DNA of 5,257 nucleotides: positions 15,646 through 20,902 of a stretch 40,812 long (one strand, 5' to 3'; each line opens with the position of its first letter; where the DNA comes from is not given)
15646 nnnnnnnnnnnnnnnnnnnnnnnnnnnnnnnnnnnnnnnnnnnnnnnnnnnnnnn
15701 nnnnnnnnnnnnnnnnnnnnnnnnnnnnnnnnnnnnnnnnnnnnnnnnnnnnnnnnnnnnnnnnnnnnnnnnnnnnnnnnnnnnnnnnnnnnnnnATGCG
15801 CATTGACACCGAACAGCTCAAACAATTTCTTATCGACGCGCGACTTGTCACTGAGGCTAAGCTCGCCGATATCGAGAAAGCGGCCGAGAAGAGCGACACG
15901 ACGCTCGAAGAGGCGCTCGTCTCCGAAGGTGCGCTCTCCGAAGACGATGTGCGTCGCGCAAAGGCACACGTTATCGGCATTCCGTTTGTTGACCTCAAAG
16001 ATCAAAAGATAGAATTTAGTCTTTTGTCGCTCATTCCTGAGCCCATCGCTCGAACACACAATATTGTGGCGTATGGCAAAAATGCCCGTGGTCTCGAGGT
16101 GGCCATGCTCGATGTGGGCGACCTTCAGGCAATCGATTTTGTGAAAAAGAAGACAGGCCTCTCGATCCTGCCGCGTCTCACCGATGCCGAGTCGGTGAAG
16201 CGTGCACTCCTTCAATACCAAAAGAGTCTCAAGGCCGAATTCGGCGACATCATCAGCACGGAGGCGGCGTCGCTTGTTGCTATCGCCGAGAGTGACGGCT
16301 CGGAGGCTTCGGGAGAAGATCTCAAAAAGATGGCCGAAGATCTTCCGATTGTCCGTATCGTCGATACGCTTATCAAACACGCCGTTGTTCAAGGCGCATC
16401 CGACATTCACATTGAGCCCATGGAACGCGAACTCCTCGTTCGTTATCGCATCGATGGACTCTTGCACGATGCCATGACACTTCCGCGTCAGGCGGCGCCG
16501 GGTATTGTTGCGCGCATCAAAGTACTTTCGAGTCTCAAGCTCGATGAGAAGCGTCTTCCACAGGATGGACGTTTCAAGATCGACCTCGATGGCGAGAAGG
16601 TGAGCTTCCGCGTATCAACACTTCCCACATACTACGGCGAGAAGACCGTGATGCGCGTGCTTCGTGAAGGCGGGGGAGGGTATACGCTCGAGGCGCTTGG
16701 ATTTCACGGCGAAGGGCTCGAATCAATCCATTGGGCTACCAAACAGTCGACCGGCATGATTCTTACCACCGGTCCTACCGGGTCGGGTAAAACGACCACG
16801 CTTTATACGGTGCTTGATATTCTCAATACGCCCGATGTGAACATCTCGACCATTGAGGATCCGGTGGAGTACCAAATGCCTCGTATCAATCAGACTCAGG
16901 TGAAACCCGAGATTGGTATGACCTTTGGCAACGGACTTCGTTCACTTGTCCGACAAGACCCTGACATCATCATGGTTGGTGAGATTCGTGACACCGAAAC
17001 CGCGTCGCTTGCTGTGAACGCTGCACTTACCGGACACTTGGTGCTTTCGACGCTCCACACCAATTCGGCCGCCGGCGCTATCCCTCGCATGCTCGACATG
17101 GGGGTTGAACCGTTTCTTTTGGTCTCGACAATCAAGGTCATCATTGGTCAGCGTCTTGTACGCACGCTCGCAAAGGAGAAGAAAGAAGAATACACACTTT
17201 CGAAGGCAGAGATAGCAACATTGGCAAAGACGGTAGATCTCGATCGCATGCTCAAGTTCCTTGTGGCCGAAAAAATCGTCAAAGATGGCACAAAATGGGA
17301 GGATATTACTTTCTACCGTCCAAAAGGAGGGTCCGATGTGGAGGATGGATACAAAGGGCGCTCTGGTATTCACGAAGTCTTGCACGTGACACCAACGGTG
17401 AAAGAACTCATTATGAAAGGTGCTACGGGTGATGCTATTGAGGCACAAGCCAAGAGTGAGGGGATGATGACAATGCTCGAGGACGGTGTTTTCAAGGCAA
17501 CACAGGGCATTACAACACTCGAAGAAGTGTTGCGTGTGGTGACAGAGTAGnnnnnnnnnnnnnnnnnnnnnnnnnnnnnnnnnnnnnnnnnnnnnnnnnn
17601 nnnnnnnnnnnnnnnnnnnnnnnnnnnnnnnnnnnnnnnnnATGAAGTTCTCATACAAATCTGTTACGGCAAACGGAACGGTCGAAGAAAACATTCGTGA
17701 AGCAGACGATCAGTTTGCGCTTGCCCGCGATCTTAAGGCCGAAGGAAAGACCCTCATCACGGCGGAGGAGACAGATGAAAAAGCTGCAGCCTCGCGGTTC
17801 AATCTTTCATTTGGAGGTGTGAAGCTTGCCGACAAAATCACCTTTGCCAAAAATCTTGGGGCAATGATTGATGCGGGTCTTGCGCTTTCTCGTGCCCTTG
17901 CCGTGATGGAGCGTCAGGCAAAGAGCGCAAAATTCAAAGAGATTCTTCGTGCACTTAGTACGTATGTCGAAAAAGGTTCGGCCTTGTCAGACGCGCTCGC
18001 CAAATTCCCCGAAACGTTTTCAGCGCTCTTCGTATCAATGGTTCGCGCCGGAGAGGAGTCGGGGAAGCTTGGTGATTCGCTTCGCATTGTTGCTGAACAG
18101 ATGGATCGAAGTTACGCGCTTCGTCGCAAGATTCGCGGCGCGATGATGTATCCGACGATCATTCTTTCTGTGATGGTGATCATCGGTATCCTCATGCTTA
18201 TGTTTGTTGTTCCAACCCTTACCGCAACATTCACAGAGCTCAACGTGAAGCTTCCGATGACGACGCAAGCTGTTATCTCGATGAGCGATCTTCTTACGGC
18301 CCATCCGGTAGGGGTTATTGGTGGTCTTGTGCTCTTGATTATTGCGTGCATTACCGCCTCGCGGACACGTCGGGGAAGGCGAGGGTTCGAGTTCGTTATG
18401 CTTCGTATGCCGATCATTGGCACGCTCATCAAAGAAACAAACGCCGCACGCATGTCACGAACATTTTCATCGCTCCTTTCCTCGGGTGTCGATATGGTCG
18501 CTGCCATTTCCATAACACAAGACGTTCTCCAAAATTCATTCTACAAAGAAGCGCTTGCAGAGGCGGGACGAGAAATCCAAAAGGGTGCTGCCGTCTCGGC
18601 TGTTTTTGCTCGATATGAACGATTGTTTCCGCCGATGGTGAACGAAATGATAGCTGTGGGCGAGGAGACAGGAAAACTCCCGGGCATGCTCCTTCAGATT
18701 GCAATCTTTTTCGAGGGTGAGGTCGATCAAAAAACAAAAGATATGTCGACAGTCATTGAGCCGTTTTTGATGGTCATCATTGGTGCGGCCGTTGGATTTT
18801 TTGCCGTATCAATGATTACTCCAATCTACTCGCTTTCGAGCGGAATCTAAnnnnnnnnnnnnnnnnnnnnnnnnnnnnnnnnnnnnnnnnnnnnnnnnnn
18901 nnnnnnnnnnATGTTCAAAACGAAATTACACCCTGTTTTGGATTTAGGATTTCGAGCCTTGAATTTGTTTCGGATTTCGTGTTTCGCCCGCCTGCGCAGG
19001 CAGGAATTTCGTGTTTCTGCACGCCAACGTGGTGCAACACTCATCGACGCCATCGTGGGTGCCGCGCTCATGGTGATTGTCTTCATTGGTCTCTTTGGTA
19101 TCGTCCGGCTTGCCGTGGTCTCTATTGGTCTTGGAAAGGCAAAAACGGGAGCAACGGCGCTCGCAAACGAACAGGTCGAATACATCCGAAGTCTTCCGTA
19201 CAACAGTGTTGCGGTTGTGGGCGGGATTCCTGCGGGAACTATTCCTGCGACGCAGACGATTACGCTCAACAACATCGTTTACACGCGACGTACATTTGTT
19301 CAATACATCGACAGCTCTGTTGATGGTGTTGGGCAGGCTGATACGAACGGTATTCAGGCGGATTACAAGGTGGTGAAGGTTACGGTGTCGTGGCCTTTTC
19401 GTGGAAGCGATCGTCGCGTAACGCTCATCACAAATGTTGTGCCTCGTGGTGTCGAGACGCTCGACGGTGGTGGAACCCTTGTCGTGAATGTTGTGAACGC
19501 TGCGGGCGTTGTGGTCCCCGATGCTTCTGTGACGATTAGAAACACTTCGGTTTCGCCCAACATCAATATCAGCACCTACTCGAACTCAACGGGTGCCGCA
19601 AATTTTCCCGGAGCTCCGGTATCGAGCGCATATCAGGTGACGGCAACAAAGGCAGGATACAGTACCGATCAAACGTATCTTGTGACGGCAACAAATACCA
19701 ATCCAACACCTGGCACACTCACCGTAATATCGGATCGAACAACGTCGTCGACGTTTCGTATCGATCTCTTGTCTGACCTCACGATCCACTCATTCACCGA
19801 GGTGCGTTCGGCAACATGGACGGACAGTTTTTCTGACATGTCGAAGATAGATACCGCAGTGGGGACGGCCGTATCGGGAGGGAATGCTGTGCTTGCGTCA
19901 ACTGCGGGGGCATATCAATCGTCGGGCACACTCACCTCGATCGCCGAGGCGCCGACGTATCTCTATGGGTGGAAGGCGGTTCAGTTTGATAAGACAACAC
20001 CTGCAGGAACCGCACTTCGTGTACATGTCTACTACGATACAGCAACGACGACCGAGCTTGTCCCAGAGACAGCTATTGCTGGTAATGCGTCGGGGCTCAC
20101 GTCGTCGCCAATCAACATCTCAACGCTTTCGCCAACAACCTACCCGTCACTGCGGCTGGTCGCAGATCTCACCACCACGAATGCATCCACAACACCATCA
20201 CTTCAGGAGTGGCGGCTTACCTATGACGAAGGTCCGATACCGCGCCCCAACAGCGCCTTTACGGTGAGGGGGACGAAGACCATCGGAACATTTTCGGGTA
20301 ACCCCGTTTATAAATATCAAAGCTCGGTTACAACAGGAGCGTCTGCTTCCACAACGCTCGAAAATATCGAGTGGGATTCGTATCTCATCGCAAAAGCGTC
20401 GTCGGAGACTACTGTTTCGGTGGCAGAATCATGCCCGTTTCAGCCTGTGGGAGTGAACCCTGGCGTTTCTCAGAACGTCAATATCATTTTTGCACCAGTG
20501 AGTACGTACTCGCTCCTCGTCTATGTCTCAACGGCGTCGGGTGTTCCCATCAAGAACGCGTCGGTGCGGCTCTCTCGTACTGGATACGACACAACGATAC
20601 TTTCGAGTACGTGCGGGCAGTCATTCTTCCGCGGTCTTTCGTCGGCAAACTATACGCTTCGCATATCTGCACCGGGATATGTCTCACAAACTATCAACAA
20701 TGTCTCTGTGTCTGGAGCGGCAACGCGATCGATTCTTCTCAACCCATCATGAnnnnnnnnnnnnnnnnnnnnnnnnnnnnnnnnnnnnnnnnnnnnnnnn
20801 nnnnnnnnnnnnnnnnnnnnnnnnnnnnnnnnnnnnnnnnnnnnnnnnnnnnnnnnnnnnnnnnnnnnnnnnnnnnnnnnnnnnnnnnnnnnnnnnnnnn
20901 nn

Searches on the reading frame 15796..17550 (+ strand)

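Call 64: search_protein_families(library=pfam, proteins=[window:15796-17550:+], max_evalue=0.001)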
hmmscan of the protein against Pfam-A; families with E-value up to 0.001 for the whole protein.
window:15796-17550:+ (584 aa): 2 families
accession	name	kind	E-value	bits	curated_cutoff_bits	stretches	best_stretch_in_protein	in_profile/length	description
PF00437.27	T2SSE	-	5.5e-125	417.3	24.9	1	180-580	3-370/370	Type II/IV secretion system protein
PF05157.20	MshEN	-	8.1e-12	45.4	23.1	1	61-146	2-88/90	MshEN domain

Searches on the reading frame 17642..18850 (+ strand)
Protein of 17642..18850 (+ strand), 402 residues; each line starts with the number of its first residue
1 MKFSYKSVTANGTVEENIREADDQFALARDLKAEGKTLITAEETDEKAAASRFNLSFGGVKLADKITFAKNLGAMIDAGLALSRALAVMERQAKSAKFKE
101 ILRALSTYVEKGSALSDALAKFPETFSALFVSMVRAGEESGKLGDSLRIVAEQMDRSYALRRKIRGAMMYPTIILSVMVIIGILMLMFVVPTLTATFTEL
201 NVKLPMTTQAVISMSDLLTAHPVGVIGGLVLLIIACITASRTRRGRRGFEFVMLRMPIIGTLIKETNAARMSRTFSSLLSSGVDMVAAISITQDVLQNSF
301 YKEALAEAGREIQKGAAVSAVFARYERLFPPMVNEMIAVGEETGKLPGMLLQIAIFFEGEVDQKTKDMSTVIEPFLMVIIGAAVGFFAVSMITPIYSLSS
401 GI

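Call 64: search_protein_families(library=pfam, proteins=[window:17642-18850:+], max_evalue=0.001)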
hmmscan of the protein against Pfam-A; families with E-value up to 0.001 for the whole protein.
window:17642-18850:+ (402 aa): 1 family
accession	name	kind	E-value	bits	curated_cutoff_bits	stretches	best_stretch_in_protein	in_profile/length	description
PF00482.28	T2SSF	-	1.5e-55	187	25.2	2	68-191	1-125/125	Type II secretion system (T2SS), protein F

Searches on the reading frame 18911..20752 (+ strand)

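Call 64: search_protein_families(library=pfam, proteins=[window:18911-20752:+], max_evalue=0.001)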
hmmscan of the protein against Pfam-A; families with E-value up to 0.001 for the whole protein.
window:18911-20752:+ (613 aa): 1 family
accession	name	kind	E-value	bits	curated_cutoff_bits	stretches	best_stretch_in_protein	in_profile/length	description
PF13620.12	CarboxypepD_reg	-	1.9e-17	63.8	32.3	2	537-606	4-75/82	Carboxypeptidase regulatory-like domain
